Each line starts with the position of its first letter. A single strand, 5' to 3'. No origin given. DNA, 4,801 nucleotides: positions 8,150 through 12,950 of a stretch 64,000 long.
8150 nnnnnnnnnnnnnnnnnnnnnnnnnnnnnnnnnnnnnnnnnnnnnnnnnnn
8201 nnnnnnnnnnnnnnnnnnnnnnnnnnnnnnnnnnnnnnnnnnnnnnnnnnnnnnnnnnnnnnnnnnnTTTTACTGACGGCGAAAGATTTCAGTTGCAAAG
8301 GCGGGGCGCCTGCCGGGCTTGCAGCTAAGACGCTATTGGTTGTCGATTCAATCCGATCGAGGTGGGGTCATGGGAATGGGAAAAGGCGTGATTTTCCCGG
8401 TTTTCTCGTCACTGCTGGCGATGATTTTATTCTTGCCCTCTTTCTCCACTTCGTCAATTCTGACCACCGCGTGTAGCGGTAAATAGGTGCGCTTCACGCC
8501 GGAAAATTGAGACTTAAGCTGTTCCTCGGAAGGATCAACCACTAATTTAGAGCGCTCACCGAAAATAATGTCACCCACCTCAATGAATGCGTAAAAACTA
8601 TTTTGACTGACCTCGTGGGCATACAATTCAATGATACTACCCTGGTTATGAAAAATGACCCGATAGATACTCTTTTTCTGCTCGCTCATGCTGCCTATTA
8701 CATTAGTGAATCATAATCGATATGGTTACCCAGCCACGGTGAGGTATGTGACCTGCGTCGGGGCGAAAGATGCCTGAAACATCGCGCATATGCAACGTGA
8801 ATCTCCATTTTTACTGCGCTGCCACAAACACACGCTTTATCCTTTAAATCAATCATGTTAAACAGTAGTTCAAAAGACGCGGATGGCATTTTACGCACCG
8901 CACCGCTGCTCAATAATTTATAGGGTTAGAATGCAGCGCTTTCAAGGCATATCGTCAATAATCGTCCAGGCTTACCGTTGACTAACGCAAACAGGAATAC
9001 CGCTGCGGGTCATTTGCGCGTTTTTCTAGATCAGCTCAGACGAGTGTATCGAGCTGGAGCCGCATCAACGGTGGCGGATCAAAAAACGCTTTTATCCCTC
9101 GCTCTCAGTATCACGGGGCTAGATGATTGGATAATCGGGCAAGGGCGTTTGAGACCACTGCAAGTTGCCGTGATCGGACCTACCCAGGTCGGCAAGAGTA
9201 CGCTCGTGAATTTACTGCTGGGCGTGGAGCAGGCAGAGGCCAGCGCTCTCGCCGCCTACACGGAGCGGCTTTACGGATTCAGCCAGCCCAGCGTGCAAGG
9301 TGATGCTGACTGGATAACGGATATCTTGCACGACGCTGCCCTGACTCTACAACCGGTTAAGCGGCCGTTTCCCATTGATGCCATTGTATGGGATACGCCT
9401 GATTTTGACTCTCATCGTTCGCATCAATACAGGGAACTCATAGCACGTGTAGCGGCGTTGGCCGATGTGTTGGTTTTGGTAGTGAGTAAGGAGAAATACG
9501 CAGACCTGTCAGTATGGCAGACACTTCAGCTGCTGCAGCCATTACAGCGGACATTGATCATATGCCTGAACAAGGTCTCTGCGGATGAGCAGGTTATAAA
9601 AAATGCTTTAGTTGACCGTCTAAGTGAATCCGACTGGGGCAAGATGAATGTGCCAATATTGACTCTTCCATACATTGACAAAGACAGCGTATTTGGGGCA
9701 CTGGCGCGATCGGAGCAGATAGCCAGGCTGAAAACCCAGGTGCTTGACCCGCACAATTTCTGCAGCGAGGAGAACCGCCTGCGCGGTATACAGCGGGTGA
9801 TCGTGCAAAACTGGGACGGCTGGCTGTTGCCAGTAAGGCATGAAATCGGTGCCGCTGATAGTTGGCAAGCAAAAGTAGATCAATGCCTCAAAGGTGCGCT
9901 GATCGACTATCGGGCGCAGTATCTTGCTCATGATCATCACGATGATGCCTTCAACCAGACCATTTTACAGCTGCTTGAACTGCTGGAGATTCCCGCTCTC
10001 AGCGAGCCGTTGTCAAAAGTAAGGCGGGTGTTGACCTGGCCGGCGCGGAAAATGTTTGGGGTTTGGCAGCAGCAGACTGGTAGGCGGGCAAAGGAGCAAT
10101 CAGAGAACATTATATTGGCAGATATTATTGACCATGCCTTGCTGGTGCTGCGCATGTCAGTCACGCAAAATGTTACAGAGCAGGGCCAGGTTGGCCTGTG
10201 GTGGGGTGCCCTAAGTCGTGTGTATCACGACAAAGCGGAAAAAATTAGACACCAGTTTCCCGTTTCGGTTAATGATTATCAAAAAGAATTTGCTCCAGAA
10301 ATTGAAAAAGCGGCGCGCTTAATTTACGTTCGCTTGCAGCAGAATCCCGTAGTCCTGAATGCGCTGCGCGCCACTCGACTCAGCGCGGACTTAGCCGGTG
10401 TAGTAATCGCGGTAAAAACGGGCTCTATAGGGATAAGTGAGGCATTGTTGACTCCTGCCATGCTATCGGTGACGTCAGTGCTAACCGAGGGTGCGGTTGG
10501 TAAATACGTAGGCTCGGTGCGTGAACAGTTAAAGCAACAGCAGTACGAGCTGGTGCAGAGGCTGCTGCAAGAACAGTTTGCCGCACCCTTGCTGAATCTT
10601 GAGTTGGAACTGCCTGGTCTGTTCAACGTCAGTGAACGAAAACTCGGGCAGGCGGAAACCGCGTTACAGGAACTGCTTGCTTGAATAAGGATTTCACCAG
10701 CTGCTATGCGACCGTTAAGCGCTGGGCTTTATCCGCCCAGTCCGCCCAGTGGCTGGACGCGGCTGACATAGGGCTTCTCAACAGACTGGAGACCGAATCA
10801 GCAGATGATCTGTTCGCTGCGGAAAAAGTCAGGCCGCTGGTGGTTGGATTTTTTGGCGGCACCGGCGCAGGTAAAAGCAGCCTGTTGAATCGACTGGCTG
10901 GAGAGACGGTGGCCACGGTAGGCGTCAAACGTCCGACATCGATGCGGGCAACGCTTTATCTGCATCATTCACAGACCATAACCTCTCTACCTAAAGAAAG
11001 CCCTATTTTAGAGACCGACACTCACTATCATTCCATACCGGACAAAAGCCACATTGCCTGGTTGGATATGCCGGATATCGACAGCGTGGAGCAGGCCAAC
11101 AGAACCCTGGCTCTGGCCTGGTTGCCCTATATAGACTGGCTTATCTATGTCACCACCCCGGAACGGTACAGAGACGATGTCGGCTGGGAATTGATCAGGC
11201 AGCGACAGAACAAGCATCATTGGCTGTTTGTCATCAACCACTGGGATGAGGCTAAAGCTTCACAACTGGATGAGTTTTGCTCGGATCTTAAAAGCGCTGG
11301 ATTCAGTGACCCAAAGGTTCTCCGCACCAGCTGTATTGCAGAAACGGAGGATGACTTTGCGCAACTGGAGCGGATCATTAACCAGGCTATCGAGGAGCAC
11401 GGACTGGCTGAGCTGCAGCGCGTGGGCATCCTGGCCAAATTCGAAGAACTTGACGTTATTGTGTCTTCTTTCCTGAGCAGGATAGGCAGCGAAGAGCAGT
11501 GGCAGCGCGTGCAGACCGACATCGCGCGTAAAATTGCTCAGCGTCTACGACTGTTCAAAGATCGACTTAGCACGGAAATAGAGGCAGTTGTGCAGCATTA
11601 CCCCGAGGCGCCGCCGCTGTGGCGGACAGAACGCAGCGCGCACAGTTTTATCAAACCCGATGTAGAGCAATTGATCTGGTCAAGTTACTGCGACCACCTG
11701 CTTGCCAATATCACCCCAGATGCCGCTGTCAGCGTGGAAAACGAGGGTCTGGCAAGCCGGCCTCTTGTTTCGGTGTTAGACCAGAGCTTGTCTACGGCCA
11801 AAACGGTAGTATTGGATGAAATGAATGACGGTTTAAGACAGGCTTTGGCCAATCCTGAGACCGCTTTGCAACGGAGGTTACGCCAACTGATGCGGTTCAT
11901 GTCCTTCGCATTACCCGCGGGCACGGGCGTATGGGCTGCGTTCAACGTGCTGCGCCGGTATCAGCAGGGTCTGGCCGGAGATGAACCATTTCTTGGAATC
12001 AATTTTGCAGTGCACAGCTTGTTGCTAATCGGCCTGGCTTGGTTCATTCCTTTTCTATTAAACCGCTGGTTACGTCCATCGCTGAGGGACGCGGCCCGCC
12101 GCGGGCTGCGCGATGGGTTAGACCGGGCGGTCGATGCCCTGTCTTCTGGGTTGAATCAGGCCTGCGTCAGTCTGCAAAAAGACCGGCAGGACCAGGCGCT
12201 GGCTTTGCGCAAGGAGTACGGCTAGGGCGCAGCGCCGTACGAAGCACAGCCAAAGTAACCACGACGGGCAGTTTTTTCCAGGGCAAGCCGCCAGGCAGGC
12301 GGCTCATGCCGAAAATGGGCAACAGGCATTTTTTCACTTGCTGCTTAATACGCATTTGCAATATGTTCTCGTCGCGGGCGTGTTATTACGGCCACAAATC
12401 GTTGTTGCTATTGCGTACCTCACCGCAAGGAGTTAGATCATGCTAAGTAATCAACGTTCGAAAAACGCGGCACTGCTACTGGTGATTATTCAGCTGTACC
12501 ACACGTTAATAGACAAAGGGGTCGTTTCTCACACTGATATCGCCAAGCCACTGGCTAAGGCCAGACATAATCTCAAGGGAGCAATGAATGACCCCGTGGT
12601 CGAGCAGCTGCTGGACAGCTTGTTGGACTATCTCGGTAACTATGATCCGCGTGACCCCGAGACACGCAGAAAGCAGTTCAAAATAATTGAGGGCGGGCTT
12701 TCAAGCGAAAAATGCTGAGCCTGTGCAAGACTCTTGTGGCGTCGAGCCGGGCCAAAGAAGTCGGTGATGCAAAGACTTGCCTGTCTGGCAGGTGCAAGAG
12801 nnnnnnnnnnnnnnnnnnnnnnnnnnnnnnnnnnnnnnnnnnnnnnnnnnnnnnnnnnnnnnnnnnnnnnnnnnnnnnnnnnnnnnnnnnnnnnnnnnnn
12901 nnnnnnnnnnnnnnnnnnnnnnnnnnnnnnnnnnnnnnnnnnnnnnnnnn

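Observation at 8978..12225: Translationally coupled pair of atypical P-loop GTPases with Asp replacing the G3 glycine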

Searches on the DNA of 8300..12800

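Call 66: search_rna_families(source=window, start=8300, end=12800, threshold=evalue, max_evalue=1)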
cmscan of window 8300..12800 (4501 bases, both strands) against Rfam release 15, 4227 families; matches with E-value up to 1: 1.
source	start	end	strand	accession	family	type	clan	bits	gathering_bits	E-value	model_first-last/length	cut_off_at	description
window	12381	12402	-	RF01114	TMV_UPD-PK1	Cis-reg;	-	21.6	33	0.58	1-22/22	no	Pseudoknot of upstream pseudoknot domain (UPD) of the 3'UTR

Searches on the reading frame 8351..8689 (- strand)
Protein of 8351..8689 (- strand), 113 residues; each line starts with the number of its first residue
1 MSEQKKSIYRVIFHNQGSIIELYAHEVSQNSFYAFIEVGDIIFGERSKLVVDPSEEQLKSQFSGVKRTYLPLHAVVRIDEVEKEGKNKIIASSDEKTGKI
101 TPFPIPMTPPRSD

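Call 47: search_protein_families(library=pfam, proteins=[window:8351-8689:-], max_evalue=0.001)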
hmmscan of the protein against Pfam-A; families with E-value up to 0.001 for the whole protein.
window:8351-8689:- (113 aa): 1 family
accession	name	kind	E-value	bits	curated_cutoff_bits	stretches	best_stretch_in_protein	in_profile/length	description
PF08850.16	DUF1820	-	3e-36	124.2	27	1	8-105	2-97/97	Domain of unknown function (DUF1820)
